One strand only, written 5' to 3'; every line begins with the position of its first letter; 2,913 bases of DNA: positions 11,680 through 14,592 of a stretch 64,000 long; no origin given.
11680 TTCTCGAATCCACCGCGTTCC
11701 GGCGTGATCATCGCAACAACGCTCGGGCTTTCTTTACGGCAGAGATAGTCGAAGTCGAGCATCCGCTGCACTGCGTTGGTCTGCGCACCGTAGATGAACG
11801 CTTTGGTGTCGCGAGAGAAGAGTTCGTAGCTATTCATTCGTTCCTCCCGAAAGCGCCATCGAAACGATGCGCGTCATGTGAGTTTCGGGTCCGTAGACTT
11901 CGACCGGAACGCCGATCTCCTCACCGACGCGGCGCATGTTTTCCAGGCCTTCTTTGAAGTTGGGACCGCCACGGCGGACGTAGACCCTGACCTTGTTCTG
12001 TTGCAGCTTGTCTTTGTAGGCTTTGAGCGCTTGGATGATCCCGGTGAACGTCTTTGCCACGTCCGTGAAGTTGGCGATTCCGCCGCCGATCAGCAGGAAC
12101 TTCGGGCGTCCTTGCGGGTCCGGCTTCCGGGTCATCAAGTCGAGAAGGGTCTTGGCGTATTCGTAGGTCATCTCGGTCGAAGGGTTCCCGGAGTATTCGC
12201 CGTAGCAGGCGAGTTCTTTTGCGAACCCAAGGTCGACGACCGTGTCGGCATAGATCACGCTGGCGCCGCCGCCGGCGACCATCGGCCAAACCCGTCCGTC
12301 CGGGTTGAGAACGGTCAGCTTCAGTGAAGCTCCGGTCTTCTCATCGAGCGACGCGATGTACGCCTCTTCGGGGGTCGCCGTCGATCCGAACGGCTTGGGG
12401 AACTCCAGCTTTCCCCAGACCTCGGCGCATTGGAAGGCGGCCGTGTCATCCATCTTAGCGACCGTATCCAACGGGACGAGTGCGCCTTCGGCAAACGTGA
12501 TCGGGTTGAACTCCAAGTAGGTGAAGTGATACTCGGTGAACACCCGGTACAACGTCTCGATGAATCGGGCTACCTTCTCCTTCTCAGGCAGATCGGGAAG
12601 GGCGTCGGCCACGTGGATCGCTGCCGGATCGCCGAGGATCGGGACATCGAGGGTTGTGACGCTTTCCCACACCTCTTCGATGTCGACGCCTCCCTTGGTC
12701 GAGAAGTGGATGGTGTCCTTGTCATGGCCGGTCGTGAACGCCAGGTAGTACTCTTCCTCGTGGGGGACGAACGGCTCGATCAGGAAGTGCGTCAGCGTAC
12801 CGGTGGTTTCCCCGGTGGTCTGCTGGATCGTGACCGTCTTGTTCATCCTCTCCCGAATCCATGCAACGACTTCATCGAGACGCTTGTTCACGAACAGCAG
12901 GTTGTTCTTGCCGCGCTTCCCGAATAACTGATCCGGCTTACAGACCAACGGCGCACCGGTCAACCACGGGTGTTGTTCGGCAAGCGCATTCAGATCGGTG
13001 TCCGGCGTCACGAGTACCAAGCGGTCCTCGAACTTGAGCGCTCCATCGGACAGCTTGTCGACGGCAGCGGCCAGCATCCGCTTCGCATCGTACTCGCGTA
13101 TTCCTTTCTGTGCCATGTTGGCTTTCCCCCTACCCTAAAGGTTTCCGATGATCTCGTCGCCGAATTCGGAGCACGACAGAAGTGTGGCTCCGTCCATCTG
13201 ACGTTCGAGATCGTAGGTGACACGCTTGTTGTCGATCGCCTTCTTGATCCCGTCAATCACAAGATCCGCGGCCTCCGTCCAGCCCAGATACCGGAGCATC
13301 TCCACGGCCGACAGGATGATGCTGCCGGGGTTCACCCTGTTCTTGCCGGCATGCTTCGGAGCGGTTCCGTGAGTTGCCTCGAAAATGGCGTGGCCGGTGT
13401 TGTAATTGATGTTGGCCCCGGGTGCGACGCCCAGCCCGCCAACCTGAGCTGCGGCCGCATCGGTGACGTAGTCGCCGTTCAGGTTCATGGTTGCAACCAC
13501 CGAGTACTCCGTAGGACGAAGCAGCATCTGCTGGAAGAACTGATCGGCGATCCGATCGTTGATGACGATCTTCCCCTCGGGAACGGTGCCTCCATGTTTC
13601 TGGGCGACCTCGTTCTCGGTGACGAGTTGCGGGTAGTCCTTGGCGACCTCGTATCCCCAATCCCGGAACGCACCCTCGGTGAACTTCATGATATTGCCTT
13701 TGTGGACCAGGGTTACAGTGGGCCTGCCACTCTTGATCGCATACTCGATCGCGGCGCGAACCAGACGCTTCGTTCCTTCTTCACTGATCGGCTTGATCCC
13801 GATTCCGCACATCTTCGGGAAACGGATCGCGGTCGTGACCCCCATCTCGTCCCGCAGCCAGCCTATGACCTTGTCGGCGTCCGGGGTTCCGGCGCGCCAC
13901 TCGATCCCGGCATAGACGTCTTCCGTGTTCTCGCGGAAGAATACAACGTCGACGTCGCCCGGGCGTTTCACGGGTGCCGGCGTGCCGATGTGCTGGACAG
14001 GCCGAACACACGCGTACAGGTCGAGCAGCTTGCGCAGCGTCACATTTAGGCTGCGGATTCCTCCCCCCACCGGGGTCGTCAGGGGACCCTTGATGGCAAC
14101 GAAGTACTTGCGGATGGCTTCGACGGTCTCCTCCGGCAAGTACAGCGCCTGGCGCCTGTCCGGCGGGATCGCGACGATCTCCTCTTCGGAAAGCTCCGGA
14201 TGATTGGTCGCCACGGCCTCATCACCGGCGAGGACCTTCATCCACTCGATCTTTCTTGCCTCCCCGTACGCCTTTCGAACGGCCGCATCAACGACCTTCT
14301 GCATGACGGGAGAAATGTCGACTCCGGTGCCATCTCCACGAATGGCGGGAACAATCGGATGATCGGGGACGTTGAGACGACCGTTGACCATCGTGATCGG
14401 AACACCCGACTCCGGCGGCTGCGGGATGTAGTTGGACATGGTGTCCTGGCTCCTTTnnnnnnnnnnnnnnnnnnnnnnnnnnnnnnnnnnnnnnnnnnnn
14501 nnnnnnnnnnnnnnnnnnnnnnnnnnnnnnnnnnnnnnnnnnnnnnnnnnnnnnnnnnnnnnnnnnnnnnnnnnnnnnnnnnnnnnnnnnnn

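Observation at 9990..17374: Reductive-TCA signature operon acn-iclR-icd-aclB-aclA with an embedded IclR regulator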

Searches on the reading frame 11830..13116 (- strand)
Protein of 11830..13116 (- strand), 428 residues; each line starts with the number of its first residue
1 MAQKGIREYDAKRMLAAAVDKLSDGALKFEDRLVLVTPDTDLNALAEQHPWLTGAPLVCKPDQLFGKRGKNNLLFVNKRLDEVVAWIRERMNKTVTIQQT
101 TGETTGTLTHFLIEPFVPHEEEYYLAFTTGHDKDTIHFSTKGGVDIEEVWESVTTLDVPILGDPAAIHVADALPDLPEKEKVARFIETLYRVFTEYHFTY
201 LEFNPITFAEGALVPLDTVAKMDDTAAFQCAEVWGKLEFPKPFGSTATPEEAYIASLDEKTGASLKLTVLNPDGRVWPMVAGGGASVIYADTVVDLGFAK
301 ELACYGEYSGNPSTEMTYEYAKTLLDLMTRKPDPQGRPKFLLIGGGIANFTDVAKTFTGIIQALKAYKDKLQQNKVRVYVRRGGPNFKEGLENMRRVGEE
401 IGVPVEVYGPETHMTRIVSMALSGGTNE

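Call 5: search_protein_families(library=ncbifam, proteins=[window:11830-13116:-])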
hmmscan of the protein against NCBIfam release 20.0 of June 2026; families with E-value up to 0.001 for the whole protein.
window:11830-13116:- (428 aa): 3 families
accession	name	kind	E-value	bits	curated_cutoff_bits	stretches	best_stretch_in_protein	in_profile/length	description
TIGR01016.1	sucCoAbeta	subfamily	9.4e-23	80.8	375.55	1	34-401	23-368/386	succinate-CoA ligase subunit beta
NF001913.0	PRK00696.1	equivalog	2.8e-21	76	370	1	35-401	25-368/388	ADP-forming succinate--CoA ligase subunit beta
NF010647.0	PRK14046.1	equivalog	2.4e-11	43.3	604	1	6-234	3-230/392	malate--CoA ligase subunit beta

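Call 6: search_protein_families(library=pfam, proteins=[window:11830-13116:-])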
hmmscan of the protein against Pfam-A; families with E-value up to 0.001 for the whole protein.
window:11830-13116:- (428 aa): 3 families
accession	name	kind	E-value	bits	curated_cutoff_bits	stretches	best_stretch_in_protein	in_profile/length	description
PF16114.10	Citrate_bind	-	6.5e-86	286.8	26.8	1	247-423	3-176/177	ATP citrate lyase citrate-binding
PF24948.1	Citrate_synth_N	-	4e-73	246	83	1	2-234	1-232/232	ATP-citrate synthase ATP-grasp domain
PF08442.15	ATP-grasp_2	-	1.7e-12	47.8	29.5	1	47-206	32-200/202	ATP-grasp domain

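Call 13: find_related_loci(query=window:11830-13116:-, collection=genome_contigs, flank=10000)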
Query window:11830-13116:- (428 aa) in genome_contigs; peptide patterns used: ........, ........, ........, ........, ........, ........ (x = any residue, [..] = any of these).
150 stretches matched a pattern; 110 encode a relative of the query (tblastn E <= 1e-3); the best 80 are kept; 80 distinct loci.
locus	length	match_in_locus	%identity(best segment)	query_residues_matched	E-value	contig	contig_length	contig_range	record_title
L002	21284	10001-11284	93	1-428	0e+0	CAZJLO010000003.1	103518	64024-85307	MAG TPA_asm: uncultured Thermotogae bacterium isolate binchicken_co42_503 genome assembly, contig: NODE_70_length_103518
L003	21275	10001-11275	79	1-425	0e+0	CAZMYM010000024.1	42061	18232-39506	MAG TPA_asm: uncultured Thermotogae bacterium isolate binchicken_co243_286 genome assembly, contig: NODE_566_length_4206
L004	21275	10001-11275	78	1-425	0e+0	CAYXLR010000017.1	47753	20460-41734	MAG TPA_asm: uncultured Thermotogae bacterium isolate binchicken_co34_121 genome assembly, contig: NODE_951_length_47753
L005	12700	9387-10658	77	1-425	0e+0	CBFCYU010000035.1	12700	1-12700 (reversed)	MAG TPA_asm: uncultured bacterium isolate SRR26215683_binner13_Refined_57 genome assembly, contig: ERZ25073488.1994, who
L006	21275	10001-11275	76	1-425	0e+0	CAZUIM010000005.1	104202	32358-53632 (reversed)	MAG TPA_asm: uncultured Thermotogae bacterium isolate SRP332253_co2_3 genome assembly, contig: NODE_129_length_104202_co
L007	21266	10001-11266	75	1-422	0e+0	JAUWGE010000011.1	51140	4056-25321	MAG: Candidatus Bipolaricaulota bacterium isolate CSMAG_2234 CSMAG_2234_k141_2431931_length_51140_cov_10.9957, whole gen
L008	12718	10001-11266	75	1-422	0e+0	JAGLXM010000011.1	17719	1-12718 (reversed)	MAG: Candidatus Bipolaricaulota bacterium isolate RS_12_53 ZL285.bin.53.fa_11, whole genome shotgun sequence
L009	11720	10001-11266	78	1-422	0e+0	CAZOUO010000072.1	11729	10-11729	MAG TPA_asm: uncultured Thermotogae bacterium isolate SRP323688_co1_20 genome assembly, contig: NODE_8347_length_11729_c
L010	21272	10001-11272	75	1-424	0e+0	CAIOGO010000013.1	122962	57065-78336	uncultured bacterium isolate A14_bin-2913 genome assembly, contig: bin-2913:13/22, whole genome shotgun sequence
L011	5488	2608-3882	74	1-424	0e+0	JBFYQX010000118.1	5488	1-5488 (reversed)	MAG: Candidatus Bipolaricaulota bacterium isolate PPR_0197 k121_1025920, whole genome shotgun sequence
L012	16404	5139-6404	73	1-422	0e+0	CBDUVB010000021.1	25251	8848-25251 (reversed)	MAG TPA_asm: uncultured bacterium isolate SRR22302362_binner12_Refined_56 genome assembly, contig: ERZ25746724.691, whol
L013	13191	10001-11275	74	1-424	0e+0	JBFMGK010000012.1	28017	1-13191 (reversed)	MAG: Candidatus Bipolaricaulota bacterium isolate MAG295 MAG295_12, whole genome shotgun sequence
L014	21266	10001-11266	73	1-422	0e+0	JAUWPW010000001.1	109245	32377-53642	MAG: Candidatus Bipolaricaulota bacterium isolate CSMAG_2486 CSMAG_2486_k141_24107_length_109245_cov_16.1315, whole geno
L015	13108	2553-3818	71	1-422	0e+0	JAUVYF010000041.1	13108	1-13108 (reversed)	MAG: Candidatus Bipolaricaulota bacterium isolate CSMAG_1235 CSMAG_1235_k141_1845120_length_13108_cov_18.9542, whole gen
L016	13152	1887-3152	71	1-422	0e+0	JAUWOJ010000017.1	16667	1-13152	MAG: Candidatus Bipolaricaulota bacterium isolate CSMAG_2447 CSMAG_2447_k141_1183918_length_16667_cov_13.9005, whole gen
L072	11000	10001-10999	73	1-332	7e-164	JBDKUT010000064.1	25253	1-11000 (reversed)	MAG: Thermotogota bacterium isolate 8_bin.164 c_000000687397, whole genome shotgun sequence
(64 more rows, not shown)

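Call 41: search_solved_structures(query=window:11830-13116:-, show_alignments=1, max_evalue=1e-10)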
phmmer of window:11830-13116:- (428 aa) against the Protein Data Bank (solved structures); distinct sequences matched with E-value up to 1e-10: 14.
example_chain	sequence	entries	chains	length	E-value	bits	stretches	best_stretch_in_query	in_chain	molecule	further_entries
6hxi_A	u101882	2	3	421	5e-141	473.7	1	1-423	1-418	Citrate lyase, subunit 1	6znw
3mwd_A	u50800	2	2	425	3.2e-120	405.2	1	2-423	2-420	ATP-citrate synthase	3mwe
5tde_A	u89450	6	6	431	3.3e-120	405.1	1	2-423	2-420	ATP-citrate synthase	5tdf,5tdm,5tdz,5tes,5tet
3pff_A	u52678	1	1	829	2.2e-119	402.4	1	2-423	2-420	ATP-citrate synthase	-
5te1_A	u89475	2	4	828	2.5e-119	402.2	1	2-423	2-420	ATP-citrate synthase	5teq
6hxh_A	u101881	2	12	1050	3.9e-119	401.6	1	2-423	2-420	ATP-citrate synthase,Human ATP citrate lyase | ATP-citrate synthase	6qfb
6uuz_A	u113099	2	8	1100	4.2e-119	401.5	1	2-423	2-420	ATP-citrate synthase | ATP citrate lyase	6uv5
6poe_A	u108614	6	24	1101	4.2e-119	401.5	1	2-423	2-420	ATP-citrate synthase | ACLY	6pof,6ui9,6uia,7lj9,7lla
6uuw_A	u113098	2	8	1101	4.2e-119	401.5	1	2-423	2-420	ATP-citrate synthase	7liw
7rig_A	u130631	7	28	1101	4.2e-119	401.5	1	2-423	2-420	ATP-citrate synthase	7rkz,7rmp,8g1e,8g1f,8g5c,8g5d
6o0h_A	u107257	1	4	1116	4.3e-119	401.4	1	2-423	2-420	ATP-citrate synthase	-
9r90_A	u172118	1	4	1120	4.3e-119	401.4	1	2-423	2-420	Isoform 2 of ATP-citrate synthase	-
6hxj_A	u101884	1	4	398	8.1e-43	150.2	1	30-422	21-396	ATP-citrate lyase beta-subunit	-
6hxq_B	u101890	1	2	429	6e-15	58.3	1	60-415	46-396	Citryl-CoA synthetase large subunit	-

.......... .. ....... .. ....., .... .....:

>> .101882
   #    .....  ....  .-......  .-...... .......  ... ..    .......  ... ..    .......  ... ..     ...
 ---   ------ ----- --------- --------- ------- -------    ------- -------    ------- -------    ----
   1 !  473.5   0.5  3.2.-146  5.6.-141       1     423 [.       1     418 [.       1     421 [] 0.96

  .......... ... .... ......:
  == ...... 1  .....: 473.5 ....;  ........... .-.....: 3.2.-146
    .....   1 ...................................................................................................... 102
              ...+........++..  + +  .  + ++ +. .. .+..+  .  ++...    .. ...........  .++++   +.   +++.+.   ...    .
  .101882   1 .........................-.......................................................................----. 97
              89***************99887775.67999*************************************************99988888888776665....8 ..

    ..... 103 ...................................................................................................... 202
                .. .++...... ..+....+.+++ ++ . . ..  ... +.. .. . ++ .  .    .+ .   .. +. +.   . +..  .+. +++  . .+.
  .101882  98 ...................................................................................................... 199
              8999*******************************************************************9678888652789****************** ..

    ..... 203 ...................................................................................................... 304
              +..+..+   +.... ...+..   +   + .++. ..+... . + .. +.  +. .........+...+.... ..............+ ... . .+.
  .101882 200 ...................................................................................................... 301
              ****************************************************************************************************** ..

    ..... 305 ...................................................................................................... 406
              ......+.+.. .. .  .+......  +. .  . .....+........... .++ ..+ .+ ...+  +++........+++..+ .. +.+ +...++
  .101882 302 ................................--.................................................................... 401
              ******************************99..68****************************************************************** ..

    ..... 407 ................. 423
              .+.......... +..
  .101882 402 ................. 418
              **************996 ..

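Call 71: search_protein_families(library=pfam, proteins=[L072:2728-4521:+, L072:4981-7668:+, L010:4726-6381:-, L010:4152-4685:+, L010:6656-7267:+], max_evalue=0.0001)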
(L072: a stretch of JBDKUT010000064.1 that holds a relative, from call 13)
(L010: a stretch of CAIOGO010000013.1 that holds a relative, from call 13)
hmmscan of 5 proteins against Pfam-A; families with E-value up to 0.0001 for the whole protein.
L072:2728-4521:+ (597 aa): 1 family
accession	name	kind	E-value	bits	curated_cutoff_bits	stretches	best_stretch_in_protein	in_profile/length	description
PF24391.1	HD-CE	-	5.3e-16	59.5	27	1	61-258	7-260/263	HD-CE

L072:4981-7668:+ (895 aa): 3 families
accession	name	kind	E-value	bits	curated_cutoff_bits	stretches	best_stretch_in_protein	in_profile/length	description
PF02463.25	SMC_N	-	1.2e-08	35.1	40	1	300-844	21-209/220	RecF/RecN/SMC N terminal domain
PF13476.12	AAA_23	-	7.4e-08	33.7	27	1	292-481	9-192/201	AAA domain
PF13304.12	AAA_21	-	8.6e-07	29.7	27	0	762-837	225-303/304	AAA domain, putative AbiEii toxin, Type IV TA system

L010:4726-6381:- (551 aa): 0 families

L010:4152-4685:+ (177 aa): 0 families

L010:6656-7267:+ (203 aa): 0 families

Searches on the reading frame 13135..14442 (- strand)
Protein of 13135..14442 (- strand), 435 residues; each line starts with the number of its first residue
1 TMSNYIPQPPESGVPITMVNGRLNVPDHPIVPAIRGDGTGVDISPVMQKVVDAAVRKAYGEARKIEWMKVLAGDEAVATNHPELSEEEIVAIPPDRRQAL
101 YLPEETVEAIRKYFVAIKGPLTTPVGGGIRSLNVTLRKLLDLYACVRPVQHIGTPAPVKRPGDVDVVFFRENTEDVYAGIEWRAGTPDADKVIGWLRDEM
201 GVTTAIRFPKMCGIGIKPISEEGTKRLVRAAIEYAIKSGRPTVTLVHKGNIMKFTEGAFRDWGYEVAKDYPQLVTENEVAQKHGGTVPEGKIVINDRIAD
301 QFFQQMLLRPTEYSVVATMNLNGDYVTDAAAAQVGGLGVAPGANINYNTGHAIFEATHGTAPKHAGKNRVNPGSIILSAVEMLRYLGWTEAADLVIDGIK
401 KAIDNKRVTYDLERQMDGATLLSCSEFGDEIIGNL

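Call 5: search_protein_families(library=ncbifam, proteins=[window:13135-14442:-])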
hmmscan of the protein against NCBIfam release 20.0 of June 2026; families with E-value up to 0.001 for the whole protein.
window:13135-14442:- (435 aa): 18 families
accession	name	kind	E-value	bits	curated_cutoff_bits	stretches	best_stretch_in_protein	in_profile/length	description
TIGR00183.1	prok_nadp_idh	equivalog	3.3e-190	632.3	567.3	1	8-435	6-416/417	isocitrate dehydrogenase (NADP(+))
NF005425.0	PRK07006.1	equivalog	2e-186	619.7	490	1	11-435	9-416/416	NADP-dependent isocitrate dehydrogenase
NF005610.0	PRK07362.1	equivalog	8.9e-159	529.1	585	2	8-269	8-260/474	NADP-dependent isocitrate dehydrogenase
NF005036.0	PRK06451.1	equivalog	5.3e-130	433.9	484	1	8-433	3-406/412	NADP-dependent isocitrate dehydrogenase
NF006673.0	PRK09222.1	equivalog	2.5e-72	244.4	509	1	102-435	54-341/482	NADP-dependent isocitrate dehydrogenase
NF006529.0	PRK08997.1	equivalog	5.5e-66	222.8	510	2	219-415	145-321/335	isocitrate dehydrogenase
TIGR02088.1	LEU3_arch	subfamily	1.3e-60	205.3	409.8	1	101-414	47-312/324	isopropylmalate/isohomocitrate dehydrogenases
TIGR02924.1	ICDH_alpha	equivalog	6e-59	200.3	561.35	2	216-435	139-337/473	isocitrate dehydrogenase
TIGR00175.1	mito_nad_idh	equivalog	4e-56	190.6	432.4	3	291-434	196-333/334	isocitrate dehydrogenase (NAD(+))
NF040626.1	AksF2_Meth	equivalog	4.8e-51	174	540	3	292-412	194-313/333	homoisocitrate dehydrogenase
NF040619.1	AksF_Meth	equivalog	2.7e-48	164.8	500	1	97-416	44-334/343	homoisocitrate dehydrogenase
NF002898.0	PRK03437.1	equivalog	2.1e-39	135.8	393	2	221-429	159-339/347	3-isopropylmalate dehydrogenase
TIGR02089.1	TTC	equivalog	1.9e-32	112.5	470.4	1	101-417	56-340/352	tartrate dehydrogenase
NF040855.1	iso_homocit_dh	equivalog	2.7e-29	102.5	680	2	215-414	131-304/345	isocitrate--homoisocitrate dehydrogenase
NF006048.0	PRK08194.1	equivalog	3.9e-28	98.5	501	1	131-415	90-335/352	tartrate dehydrogenase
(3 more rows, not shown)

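Call 6: search_protein_families(library=pfam, proteins=[window:13135-14442:-])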
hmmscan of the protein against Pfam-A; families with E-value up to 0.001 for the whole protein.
window:13135-14442:- (435 aa): 1 family
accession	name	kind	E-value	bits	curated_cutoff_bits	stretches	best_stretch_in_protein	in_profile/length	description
PF00180.25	Iso_dh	-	7e-85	285.8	27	1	31-431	2-348/348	Isocitrate/isopropylmalate dehydrogenase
